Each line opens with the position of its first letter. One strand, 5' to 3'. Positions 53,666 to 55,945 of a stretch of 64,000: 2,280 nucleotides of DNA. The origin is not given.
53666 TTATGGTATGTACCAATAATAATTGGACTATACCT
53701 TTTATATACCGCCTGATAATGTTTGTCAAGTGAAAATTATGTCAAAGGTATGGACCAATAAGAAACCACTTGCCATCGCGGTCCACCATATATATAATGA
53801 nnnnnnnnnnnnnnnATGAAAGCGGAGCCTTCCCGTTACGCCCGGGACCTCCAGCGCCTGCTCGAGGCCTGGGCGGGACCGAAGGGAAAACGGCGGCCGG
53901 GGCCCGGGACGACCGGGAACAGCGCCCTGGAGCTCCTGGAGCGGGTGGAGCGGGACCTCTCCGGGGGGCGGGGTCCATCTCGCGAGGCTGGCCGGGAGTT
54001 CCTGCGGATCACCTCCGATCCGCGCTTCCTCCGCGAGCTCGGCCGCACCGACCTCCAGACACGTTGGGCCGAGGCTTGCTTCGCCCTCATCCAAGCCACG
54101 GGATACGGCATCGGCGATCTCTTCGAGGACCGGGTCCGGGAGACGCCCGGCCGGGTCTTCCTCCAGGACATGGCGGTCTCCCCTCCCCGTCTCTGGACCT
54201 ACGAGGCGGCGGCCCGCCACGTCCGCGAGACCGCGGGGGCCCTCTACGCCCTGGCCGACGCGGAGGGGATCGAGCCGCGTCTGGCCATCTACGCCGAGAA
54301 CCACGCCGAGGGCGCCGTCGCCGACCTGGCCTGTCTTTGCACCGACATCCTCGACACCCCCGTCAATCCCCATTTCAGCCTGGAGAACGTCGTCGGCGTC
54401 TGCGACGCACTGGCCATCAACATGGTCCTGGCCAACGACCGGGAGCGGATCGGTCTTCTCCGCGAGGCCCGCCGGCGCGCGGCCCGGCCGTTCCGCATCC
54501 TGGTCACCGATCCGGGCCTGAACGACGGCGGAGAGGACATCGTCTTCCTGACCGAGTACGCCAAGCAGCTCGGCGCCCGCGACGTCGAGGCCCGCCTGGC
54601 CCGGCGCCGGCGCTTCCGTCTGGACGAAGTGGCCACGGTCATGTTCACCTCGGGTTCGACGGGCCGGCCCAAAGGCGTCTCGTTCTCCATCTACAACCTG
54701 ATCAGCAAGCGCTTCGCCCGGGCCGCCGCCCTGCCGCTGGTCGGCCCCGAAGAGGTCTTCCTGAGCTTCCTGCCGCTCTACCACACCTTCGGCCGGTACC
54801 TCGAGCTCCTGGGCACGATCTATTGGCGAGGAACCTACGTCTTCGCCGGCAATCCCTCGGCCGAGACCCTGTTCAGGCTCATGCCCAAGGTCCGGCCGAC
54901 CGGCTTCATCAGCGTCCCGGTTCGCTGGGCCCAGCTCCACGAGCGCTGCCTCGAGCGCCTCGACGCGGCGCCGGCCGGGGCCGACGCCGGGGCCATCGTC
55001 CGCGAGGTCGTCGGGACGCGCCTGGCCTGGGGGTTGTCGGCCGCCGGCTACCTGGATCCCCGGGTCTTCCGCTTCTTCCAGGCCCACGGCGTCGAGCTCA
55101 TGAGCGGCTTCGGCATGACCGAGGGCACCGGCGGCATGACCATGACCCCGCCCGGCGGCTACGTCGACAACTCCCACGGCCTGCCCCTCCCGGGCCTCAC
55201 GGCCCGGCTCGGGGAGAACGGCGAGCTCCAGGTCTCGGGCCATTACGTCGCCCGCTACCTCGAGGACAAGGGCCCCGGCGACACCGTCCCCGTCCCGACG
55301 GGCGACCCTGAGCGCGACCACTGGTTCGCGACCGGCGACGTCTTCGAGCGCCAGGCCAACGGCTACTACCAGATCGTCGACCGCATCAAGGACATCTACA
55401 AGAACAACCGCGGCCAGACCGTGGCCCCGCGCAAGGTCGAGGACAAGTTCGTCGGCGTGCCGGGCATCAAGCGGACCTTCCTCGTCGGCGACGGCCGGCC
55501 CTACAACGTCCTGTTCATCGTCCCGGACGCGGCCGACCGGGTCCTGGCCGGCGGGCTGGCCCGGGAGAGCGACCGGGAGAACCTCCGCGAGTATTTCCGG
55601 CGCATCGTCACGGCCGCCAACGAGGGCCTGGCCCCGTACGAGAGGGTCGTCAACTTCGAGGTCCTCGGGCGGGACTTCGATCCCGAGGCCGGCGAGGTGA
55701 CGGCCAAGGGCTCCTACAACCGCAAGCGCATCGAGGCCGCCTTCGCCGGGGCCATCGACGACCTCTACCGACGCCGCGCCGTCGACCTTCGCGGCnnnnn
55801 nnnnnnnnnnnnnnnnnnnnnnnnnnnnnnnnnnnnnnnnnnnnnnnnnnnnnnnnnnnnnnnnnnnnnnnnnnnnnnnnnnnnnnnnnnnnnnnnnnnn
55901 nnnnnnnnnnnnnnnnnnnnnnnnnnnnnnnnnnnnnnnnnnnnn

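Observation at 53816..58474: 1552-aa fusion of an adenylate-forming (ANL) domain, a ~900-aa uncharacterised core and a C-terminal GNAT acetyltransferase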

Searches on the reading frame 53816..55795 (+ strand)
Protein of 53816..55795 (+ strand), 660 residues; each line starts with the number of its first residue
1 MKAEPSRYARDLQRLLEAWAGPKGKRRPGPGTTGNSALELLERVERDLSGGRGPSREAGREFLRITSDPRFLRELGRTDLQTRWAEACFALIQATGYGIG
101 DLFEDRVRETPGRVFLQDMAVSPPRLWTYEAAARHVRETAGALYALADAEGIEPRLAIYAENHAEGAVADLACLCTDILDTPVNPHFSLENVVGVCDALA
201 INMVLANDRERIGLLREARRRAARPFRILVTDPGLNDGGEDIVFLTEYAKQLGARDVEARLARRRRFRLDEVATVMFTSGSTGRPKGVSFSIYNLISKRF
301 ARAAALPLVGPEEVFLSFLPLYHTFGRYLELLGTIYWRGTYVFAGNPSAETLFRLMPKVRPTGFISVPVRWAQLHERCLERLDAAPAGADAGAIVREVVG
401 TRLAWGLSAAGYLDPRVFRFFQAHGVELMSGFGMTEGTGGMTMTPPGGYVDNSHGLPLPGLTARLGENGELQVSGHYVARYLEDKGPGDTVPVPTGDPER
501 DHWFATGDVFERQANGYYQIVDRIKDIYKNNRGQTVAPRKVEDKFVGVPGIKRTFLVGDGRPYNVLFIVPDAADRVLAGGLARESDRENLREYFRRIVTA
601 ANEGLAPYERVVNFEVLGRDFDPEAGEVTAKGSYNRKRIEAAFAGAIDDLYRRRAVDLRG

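Call 47: search_solved_structures(query=window:53816-55795:+, max_evalue=0.000001, show_alignments=1)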
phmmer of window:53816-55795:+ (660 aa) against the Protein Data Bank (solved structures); distinct sequences matched with E-value up to 0.000001: 57.
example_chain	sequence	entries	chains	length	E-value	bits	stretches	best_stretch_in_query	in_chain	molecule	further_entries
6oz1_A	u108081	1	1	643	1.9e-19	72.5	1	270-575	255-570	Oxidoreductase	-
5msp_A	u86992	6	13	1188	1.6e-17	66.1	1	270-655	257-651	Thioester reductase domain-containing protein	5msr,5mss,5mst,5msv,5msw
8wev_A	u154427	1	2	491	1.3e-16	63.1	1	268-575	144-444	Feruloyl-CoA Synthetase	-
8weu_A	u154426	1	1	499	1.3e-16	63.1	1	268-575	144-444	Fatty-acyl-CoA synthase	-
4fut_A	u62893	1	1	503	8.8e-16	60.4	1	253-558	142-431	Malonyl CoA synthetase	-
4fuq_A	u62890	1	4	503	8.8e-16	60.4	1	253-558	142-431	Malonyl CoA synthetase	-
4gxq_A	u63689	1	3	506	1.1e-15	60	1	253-558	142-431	Malonyl CoA synthetase, Benzoate-CoA ligase Chimeric protein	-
4gxr_A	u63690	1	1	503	1.1e-15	60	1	253-558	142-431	Malonyl CoA synthetase, Benzoate-CoA ligase Chimeric protein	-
5msc_A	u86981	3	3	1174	2.8e-15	58.7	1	239-652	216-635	Carboxylic acid reductase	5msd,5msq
5ie0_A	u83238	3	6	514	7.9e-15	57.2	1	220-553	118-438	Oxalate--CoA ligase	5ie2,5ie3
5mso_A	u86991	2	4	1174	7.9e-15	57.2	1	270-650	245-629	Carboxylic acid reductase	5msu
6k4c_A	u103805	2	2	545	4.6e-14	54.7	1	156-551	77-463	Ancestral luciferase AncLamp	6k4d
2d1t_A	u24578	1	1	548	3.8e-13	51.6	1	266-557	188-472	Luciferin 4-monooxygenase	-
2d1q_A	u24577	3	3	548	3.9e-13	51.6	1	266-557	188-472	Luciferin 4-monooxygenase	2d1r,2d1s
2v7b_A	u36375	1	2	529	1e-12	50.2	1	257-558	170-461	BENZOATE-COENZYME A LIGASE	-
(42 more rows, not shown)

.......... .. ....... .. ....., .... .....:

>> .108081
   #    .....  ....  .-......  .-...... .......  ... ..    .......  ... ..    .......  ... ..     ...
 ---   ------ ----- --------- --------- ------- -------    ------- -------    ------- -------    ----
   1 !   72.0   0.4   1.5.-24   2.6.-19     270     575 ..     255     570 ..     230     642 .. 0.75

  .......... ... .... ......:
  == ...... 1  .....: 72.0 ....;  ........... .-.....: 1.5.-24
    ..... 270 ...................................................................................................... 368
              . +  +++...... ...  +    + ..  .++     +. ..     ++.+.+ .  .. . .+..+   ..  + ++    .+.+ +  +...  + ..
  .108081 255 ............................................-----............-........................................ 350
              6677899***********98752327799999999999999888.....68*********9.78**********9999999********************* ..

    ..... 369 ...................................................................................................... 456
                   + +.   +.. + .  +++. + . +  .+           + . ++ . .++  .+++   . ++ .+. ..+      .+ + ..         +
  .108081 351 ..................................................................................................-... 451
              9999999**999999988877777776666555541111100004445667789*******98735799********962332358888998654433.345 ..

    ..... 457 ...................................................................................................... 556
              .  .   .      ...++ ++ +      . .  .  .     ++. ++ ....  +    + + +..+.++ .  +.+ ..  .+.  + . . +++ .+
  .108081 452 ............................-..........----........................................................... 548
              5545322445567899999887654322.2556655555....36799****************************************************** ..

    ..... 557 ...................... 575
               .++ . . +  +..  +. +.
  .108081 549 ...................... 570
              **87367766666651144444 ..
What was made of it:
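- Closest known: Carboxylic acid reductases and NRPS-like ANL fusions. Same: Their A domains are the closest solved relatives of the ANL domain (6oz1 E 2e-19, 5msp E 2e-17; call 47).
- Malonyl-CoA and oxalate-CoA ligases are among the nearer solved ANL relatives (call 47).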
